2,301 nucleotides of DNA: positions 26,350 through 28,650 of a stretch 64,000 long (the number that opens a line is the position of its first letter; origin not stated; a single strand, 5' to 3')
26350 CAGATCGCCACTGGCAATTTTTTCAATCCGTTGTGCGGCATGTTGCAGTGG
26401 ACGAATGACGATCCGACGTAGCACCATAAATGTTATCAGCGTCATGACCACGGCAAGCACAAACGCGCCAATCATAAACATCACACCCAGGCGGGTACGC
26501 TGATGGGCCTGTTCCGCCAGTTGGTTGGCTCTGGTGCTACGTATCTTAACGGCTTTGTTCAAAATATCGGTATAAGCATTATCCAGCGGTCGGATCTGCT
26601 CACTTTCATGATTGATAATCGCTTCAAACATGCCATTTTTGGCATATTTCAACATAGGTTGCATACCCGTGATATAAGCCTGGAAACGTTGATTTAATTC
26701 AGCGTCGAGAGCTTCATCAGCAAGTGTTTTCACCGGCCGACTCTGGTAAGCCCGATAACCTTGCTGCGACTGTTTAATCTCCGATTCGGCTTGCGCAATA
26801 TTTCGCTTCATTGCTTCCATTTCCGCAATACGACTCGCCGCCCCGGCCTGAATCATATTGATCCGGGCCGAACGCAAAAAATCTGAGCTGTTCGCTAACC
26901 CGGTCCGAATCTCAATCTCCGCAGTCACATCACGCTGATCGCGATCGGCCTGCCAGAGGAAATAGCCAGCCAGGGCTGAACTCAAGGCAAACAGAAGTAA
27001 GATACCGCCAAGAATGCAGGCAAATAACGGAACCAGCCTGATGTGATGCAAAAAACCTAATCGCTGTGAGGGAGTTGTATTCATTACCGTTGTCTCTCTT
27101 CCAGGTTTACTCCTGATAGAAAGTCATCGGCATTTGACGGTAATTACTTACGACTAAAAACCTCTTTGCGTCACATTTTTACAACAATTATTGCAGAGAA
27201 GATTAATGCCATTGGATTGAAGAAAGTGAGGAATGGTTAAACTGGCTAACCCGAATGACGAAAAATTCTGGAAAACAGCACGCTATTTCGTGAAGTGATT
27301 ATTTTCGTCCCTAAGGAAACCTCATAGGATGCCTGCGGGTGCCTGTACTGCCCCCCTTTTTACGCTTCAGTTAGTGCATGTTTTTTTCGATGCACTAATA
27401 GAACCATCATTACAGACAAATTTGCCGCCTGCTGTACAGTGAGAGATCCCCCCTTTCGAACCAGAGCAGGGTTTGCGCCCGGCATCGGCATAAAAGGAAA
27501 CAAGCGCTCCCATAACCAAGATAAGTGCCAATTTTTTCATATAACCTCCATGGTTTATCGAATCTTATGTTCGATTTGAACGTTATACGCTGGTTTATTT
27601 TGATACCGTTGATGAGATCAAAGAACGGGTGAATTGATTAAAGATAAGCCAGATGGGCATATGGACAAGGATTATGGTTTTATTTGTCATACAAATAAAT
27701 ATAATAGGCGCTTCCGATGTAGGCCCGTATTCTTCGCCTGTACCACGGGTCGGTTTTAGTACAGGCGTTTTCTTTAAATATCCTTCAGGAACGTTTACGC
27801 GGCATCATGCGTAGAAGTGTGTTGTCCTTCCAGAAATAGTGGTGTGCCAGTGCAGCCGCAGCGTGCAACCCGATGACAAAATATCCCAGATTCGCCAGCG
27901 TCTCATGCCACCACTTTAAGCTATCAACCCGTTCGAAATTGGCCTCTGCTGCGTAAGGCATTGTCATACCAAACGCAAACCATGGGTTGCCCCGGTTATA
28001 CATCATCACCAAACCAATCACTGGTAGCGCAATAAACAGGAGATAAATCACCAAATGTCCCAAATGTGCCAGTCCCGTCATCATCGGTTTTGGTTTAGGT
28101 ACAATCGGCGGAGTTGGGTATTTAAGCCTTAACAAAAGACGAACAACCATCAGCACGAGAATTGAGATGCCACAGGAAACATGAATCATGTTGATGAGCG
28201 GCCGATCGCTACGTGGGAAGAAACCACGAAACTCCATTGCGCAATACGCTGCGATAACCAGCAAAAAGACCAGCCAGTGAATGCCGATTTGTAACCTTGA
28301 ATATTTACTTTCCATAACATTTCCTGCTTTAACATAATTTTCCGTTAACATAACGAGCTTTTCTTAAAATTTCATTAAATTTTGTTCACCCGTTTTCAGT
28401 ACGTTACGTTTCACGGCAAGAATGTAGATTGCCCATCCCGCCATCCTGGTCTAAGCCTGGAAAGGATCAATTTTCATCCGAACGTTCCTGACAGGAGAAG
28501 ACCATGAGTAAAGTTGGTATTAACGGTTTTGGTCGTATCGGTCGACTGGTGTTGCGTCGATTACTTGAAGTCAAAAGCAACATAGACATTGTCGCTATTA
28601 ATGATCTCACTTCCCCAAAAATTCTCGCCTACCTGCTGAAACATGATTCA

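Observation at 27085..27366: hokB/mokB/sokB type I toxin-antitoxin locus absent between trg and ydcA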

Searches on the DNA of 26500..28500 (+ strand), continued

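Call 29: search_rna_families(source=window, start=26500, end=28500, threshold=evalue, max_evalue=10)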
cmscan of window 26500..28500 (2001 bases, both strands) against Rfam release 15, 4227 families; matches with E-value up to 10: 2.
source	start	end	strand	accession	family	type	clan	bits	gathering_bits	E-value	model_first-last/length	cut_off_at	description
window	27711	27774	+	RF00505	RydC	Gene; sRNA;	-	90.5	48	5e-18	1-64/64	no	RydC RNA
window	28328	28429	+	RF03693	MIR1919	Gene; miRNA;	-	18.1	85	2.7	1-123/123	no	MIR1919 microRNA precursor family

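Call 39: search_dna_similar(query=L046:3823-3870:+, collection=ecoli_genomes, mode=near, max_rows=30, max_evalue=0.001)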
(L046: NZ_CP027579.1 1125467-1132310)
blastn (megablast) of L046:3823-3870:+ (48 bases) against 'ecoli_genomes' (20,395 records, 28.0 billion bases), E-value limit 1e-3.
Records with a match: 2; places in all: 2; records where one place covers at least 80% of the query: 2.
Genomes with a match: 2 of 5426; with a place that covers at least 80% of the query: 2. Places per genome that has any: lowest 1, median 1, highest 1. On chromosomes: 2 places; on plasmids: 0.
Best place of each record, by identity: >=99% 2.
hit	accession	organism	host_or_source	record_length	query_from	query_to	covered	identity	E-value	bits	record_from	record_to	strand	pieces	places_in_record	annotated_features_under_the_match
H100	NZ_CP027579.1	Escherichia coli strain 2013C-4282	Homo sapiens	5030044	1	48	100%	100.0%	5e-16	90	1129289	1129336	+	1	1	hypothetical protein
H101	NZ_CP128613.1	Escherichia coli strain WL297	Homo sapiens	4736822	1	48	100%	100.0%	5e-16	90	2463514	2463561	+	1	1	hypothetical protein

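Call 51: get_annotated_region(hit=H65, flank=700)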
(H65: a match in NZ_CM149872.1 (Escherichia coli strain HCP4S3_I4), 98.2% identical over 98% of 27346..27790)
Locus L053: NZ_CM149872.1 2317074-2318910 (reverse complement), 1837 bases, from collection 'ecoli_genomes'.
description: Escherichia coli strain HCP4S3_I4 chromosome, whole genome shotgun sequence
organism: Escherichia coli strain HCP4S3_I4 (NCBI taxid 562)
replicon: chromosome; assembly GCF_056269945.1
host: Sus scrofa domesticus; source: feces; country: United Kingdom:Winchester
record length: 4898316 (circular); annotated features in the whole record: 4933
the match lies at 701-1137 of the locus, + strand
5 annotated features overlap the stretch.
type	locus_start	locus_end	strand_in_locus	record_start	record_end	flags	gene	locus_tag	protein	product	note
CDS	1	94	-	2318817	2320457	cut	trg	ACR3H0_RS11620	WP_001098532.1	methyl-accepting chemotaxis protein Trg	-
CDS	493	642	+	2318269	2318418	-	hokB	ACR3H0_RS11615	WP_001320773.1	type I toxin-antitoxin system toxin HokB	-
CDS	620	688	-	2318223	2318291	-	yncP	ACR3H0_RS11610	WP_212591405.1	hypothetical protein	-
CDS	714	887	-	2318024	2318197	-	ydcA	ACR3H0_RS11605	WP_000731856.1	YdcA family protein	-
CDS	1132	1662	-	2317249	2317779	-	cybB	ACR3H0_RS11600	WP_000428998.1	cytochrome b561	-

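Call 52: get_annotated_region(hit=H57, flank=700)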
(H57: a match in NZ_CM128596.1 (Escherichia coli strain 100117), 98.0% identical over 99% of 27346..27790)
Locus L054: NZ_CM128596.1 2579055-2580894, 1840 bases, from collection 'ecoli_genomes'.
description: Escherichia coli strain 100117 chromosome, whole genome shotgun sequence
organism: Escherichia coli strain 100117 (NCBI taxid 562)
replicon: chromosome; assembly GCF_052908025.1
host: Homo sapiens; source: stool; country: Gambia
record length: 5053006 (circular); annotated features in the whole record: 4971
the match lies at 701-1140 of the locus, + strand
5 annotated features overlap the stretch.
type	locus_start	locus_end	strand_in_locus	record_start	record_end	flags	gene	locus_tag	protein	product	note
CDS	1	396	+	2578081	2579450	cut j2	-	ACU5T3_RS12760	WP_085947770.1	IS3-like element IS150 family transposase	programmed frameshift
CDS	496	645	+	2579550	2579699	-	hokB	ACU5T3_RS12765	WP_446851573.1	type I toxin-antitoxin system toxin HokB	-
CDS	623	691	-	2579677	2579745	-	yncP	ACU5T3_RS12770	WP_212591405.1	hypothetical protein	-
CDS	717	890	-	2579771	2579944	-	ydcA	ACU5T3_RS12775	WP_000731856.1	YdcA family protein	-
CDS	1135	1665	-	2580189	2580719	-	cybB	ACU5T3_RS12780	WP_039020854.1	cytochrome b561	-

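Call 53: get_annotated_region(hit=H61, flank=700)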
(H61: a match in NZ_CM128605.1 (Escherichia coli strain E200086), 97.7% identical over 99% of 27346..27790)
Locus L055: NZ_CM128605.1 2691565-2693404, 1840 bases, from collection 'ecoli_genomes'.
description: Escherichia coli strain E200086 chromosome, whole genome shotgun sequence
organism: Escherichia coli strain E200086 (NCBI taxid 562)
replicon: chromosome; assembly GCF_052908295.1
host: Homo sapiens; source: stool; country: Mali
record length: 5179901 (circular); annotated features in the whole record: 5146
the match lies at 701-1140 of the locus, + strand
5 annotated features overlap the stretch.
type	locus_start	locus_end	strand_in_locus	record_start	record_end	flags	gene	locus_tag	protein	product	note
CDS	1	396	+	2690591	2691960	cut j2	-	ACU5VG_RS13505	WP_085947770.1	IS3-like element IS150 family transposase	programmed frameshift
CDS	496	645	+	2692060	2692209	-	hokB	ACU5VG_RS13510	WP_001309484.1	type I toxin-antitoxin system toxin HokB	-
CDS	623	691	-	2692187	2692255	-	yncP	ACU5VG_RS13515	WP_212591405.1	hypothetical protein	-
CDS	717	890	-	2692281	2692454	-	ydcA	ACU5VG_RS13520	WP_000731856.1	YdcA family protein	-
CDS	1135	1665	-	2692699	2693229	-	cybB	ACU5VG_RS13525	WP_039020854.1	cytochrome b561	-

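Call 54: get_annotated_region(hit=H55, flank=700)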
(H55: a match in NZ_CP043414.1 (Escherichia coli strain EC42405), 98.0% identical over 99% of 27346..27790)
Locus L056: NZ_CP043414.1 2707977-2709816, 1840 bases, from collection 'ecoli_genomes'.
description: Escherichia coli strain EC42405 chromosome, complete genome
organism: Escherichia coli strain EC42405 (NCBI taxid 562)
replicon: chromosome; assembly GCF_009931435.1
host: bovine; source: missing; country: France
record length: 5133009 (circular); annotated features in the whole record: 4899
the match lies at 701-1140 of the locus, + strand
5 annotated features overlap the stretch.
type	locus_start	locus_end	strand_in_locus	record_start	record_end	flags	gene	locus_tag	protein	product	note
CDS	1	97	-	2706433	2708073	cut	trg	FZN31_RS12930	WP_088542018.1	methyl-accepting chemotaxis protein Trg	-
CDS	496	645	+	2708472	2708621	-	hokB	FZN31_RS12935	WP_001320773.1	type I toxin-antitoxin system toxin HokB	-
CDS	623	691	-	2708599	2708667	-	-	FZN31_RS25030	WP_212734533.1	hypothetical protein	-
CDS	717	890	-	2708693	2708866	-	-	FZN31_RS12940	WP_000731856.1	hypothetical protein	-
CDS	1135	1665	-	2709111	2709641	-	cybB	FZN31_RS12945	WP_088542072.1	cytochrome b561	-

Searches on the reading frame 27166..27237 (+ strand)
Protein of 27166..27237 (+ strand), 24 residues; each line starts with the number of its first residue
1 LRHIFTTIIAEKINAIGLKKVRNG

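Call 56: search_protein_families(library=pfam, proteins=[window:27166-27237:+], max_evalue=10)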
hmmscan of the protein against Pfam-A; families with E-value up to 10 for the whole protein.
seq(24 aa): 0 families
